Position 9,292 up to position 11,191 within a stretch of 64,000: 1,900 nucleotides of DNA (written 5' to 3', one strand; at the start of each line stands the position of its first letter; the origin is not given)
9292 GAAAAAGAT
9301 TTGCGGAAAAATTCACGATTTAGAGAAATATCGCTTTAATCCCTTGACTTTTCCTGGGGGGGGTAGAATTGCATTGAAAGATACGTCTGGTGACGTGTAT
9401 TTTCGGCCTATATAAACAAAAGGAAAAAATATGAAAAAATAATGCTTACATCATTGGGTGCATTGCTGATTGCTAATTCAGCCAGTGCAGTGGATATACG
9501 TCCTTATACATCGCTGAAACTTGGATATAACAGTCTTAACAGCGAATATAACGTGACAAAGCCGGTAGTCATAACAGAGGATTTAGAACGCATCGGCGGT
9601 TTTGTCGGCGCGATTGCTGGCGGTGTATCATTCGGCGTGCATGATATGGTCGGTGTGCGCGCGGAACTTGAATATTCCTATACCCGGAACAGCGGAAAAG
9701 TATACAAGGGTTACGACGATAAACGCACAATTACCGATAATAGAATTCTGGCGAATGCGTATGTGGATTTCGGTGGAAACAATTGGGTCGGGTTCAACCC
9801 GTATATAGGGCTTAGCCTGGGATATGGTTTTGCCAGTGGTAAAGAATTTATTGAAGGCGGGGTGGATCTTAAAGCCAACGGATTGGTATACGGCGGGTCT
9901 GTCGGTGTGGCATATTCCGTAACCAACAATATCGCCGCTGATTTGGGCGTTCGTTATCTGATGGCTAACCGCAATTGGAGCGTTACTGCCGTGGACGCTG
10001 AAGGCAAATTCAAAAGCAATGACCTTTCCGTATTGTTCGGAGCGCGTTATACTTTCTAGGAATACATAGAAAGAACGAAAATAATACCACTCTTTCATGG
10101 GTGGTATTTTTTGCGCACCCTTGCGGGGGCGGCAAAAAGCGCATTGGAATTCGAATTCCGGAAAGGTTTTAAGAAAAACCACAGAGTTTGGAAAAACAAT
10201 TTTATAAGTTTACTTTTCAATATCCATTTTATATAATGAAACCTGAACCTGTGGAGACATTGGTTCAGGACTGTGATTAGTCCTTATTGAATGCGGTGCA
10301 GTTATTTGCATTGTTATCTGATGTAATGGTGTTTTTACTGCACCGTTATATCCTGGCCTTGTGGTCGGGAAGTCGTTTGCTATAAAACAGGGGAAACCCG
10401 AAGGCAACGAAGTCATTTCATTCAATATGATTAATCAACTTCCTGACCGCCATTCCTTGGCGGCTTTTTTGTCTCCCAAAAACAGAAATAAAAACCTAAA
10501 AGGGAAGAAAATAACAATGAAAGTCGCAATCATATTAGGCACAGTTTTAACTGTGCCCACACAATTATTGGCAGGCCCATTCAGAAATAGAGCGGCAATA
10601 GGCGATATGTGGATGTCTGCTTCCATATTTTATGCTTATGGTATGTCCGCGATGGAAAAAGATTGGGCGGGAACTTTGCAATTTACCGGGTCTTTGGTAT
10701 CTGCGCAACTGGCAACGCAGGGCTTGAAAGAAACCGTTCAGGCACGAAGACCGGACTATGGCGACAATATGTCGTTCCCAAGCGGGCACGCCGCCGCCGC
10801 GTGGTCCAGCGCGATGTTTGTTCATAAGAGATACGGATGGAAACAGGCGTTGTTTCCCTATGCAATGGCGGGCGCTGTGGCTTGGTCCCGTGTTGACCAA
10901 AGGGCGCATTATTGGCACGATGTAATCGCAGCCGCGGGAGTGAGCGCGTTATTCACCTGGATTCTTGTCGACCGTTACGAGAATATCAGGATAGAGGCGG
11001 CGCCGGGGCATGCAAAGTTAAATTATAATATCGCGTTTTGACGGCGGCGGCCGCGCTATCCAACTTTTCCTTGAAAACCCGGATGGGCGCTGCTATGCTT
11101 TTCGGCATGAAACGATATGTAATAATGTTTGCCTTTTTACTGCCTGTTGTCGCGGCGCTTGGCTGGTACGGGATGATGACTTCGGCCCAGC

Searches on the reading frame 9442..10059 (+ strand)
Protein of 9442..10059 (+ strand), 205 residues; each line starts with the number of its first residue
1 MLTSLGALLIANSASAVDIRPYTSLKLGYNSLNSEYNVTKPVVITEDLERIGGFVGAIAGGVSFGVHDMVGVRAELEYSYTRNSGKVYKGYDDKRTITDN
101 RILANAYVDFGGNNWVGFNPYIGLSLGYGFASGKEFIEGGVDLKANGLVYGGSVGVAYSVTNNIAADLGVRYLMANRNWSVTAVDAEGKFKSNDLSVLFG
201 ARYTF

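Call 33: search_protein_families(library=pfam, proteins=[window:9442-10059:+], max_evalue=0.01)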
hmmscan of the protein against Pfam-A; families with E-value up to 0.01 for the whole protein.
window:9442-10059:+ (205 aa): 3 families
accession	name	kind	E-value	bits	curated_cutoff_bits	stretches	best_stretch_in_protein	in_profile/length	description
PF13505.12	OMP_b-brl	-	5e-08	33.8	28.7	1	5-201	6-173/175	Outer membrane protein beta-barrel domain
PF02462.21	Opacity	-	4.8e-05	23.9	21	0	105-178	35-108/126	Opacity family porin protein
PF01617.23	Surface_Ag_2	-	0.0022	18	22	1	95-173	131-201/247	Surface antigen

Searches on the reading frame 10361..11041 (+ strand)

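Call 33: search_protein_families(library=pfam, proteins=[window:10361-11041:+], max_evalue=0.01)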
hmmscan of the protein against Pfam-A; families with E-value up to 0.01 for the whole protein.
window:10361-11041:+ (226 aa): 2 families
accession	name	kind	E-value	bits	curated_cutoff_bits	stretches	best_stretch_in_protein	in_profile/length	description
PF01569.27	PAP2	-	7.9e-14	52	27.2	1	130-204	27-123/130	PAP2 superfamily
PF14378.12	PAP2_3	-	2.1e-05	24.9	27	1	121-197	109-186/190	PAP2 superfamily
